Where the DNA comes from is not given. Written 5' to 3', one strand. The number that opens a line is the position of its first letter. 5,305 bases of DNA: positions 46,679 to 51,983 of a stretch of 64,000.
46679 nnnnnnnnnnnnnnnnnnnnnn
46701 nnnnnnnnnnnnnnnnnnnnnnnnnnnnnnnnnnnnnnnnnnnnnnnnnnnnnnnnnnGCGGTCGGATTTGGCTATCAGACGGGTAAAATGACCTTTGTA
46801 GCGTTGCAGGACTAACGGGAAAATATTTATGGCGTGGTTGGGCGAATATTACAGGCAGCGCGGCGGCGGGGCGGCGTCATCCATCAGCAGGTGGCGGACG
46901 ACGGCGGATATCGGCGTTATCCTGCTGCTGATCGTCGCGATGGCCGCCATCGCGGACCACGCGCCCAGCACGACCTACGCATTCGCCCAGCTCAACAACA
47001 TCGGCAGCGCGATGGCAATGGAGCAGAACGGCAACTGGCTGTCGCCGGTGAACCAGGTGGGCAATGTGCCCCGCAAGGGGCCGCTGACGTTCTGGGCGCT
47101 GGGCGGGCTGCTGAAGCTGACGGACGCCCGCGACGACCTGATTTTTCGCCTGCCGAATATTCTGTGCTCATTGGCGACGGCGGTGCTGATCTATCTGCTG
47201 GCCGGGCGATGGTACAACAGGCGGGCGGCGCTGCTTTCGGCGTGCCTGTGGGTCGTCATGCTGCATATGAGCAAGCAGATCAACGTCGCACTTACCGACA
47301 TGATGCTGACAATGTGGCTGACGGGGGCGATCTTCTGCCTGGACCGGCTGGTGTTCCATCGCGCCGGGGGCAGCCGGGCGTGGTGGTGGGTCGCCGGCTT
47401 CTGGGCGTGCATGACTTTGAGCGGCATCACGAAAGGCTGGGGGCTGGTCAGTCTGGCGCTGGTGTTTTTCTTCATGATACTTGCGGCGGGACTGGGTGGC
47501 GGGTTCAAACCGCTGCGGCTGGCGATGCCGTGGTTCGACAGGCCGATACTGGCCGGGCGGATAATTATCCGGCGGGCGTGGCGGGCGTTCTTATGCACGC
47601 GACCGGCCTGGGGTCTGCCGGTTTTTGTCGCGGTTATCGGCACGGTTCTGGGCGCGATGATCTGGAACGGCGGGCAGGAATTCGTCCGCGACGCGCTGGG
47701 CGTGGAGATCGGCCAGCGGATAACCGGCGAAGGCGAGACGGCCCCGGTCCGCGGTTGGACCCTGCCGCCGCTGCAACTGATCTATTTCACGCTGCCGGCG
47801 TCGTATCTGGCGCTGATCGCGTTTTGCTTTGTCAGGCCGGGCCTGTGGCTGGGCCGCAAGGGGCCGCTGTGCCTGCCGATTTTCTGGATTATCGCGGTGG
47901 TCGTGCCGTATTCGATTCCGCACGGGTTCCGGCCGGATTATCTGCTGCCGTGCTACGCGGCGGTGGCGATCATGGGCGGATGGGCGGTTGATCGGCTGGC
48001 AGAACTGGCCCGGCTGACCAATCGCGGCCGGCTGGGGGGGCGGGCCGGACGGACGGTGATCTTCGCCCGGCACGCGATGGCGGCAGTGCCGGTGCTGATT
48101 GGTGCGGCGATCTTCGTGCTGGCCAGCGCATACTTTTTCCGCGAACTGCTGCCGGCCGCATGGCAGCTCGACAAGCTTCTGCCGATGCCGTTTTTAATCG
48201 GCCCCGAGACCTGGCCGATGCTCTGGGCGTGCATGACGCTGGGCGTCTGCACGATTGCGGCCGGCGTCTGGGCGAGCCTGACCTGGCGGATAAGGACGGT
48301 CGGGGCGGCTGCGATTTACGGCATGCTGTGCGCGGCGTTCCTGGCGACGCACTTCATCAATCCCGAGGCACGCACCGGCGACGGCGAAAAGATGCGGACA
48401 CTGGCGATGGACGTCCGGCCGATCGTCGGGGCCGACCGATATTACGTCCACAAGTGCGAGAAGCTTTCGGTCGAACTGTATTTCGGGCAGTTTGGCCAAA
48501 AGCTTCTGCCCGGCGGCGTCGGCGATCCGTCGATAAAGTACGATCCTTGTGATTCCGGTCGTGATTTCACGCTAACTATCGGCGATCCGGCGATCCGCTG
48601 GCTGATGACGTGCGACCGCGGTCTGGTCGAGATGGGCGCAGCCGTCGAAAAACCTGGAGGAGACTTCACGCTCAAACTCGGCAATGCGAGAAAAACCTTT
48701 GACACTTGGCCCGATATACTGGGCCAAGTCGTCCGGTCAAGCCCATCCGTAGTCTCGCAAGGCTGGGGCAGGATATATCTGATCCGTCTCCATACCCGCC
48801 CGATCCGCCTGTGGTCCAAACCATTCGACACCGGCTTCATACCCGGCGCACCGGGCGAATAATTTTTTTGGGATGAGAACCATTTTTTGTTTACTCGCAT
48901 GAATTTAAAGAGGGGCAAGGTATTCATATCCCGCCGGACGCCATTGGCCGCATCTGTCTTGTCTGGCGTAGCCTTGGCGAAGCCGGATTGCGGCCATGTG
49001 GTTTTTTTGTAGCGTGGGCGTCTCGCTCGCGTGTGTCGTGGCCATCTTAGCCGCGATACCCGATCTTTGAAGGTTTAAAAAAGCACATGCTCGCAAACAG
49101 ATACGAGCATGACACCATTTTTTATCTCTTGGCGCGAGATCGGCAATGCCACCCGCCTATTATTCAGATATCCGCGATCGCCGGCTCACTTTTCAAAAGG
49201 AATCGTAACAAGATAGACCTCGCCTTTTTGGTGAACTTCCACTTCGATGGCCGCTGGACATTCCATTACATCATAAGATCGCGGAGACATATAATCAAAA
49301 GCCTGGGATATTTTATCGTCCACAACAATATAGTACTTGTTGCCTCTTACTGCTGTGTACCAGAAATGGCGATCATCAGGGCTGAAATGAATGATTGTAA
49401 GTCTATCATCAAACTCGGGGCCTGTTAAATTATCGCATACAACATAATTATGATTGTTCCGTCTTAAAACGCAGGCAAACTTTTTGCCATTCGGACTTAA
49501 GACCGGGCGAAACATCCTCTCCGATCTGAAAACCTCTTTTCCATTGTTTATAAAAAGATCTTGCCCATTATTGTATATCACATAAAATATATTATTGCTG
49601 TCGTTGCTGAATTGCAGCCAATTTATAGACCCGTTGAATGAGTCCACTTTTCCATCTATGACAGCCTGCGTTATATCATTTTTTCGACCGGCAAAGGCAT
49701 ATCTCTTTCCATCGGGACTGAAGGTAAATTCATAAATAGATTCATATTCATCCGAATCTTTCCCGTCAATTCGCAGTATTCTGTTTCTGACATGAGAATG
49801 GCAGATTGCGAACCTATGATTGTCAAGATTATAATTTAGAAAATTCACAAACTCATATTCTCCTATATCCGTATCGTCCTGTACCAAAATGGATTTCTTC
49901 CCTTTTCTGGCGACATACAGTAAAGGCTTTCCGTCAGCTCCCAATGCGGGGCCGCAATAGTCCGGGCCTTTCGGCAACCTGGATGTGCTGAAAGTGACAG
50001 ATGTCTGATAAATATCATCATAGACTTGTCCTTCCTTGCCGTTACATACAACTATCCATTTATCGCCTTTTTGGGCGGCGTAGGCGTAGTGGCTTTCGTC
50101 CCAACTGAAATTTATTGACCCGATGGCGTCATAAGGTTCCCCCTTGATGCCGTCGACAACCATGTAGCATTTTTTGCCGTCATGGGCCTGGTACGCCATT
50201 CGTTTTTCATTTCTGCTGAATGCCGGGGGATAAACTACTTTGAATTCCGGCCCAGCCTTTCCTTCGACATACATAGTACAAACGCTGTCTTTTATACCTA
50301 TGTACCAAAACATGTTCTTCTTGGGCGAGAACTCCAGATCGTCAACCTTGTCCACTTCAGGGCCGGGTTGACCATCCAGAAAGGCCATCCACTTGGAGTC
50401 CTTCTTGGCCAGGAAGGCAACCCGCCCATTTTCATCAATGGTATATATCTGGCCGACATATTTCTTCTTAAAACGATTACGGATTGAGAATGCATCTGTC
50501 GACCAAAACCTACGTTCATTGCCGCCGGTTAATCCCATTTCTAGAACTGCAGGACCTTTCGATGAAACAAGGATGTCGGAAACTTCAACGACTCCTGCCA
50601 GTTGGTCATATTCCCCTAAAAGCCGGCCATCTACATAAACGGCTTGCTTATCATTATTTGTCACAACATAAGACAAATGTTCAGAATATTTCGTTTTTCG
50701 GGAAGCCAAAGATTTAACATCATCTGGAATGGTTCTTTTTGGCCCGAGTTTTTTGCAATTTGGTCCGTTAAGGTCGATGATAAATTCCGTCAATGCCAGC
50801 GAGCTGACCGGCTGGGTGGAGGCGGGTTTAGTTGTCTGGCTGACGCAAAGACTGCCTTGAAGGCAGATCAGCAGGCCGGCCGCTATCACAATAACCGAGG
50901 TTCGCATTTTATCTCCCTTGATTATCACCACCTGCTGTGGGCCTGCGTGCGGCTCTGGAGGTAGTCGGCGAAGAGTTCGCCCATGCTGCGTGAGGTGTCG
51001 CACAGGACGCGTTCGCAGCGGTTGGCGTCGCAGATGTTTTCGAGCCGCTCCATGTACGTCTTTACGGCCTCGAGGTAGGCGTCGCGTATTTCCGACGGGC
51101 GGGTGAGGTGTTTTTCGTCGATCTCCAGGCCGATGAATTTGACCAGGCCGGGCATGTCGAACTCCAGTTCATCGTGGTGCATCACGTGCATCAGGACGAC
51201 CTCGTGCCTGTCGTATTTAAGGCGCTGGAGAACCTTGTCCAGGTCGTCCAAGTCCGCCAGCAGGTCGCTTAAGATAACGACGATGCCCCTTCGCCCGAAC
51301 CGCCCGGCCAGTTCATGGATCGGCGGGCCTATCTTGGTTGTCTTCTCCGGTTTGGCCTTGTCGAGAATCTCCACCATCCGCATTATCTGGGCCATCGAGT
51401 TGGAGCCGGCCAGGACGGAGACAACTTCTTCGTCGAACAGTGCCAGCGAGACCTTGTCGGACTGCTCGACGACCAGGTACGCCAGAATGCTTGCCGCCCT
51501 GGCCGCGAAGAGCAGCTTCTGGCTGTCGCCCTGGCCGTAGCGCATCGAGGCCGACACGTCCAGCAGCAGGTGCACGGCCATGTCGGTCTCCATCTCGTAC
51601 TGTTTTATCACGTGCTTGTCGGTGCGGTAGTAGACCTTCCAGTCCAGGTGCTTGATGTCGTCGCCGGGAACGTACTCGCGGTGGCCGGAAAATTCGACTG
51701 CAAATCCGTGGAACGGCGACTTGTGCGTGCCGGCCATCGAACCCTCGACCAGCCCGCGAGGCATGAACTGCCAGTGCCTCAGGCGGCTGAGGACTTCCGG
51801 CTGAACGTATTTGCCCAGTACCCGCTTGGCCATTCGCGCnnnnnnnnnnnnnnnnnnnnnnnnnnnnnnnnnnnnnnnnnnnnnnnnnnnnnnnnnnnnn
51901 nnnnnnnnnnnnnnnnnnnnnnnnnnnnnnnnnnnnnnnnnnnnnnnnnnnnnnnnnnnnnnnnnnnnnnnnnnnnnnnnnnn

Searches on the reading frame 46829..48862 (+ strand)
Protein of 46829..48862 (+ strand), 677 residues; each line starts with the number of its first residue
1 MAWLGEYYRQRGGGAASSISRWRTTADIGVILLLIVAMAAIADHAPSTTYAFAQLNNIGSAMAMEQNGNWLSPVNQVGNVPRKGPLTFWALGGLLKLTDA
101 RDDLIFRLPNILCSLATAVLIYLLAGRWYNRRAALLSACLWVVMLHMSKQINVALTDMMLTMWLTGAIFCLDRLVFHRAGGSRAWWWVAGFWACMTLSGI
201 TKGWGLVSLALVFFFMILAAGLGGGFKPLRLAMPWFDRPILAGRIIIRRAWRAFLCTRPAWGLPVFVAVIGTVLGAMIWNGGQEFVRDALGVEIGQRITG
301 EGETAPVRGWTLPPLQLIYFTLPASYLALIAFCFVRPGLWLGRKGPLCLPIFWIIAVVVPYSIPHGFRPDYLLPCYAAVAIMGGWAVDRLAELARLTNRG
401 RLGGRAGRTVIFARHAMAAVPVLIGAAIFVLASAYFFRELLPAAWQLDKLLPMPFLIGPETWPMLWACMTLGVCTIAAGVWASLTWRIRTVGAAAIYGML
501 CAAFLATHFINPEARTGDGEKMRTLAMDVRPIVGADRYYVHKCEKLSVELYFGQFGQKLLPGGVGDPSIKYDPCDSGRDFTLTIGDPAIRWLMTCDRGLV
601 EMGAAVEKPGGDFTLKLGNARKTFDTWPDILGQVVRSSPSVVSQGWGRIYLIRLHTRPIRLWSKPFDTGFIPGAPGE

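Call 3: search_protein_families(library=pfam, proteins=[window:46829-48862:+], max_evalue=0.1)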
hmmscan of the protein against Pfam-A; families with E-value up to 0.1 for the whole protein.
window:46829-48862:+ (677 aa): 2 families
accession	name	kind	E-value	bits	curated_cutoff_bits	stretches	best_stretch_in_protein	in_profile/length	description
PF13231.12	PMT_2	-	2e-10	41.5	26.1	1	83-217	2-130/160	Dolichyl-phosphate-mannose-protein mannosyltransferase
PF02366.24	PMT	-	9.4e-08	32.3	22.7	1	99-218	78-198/245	Dolichyl-phosphate-mannose-protein mannosyltransferase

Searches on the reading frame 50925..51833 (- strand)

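Call 69: search_protein_families(library=pfam, proteins=[window:50925-51833:-], max_evalue=0.00001)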
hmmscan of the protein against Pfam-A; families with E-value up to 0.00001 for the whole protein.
window:50925-51833:- (302 aa): 2 families
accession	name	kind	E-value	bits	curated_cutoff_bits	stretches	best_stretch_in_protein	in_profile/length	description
PF01882.25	DUF58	-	1.5e-42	145.7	23.4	1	51-258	2-211/216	Protein of unknown function DUF58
PF13519.12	VWA_2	-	2.5e-06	28.5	27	0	89-190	3-105/107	von Willebrand factor type A domain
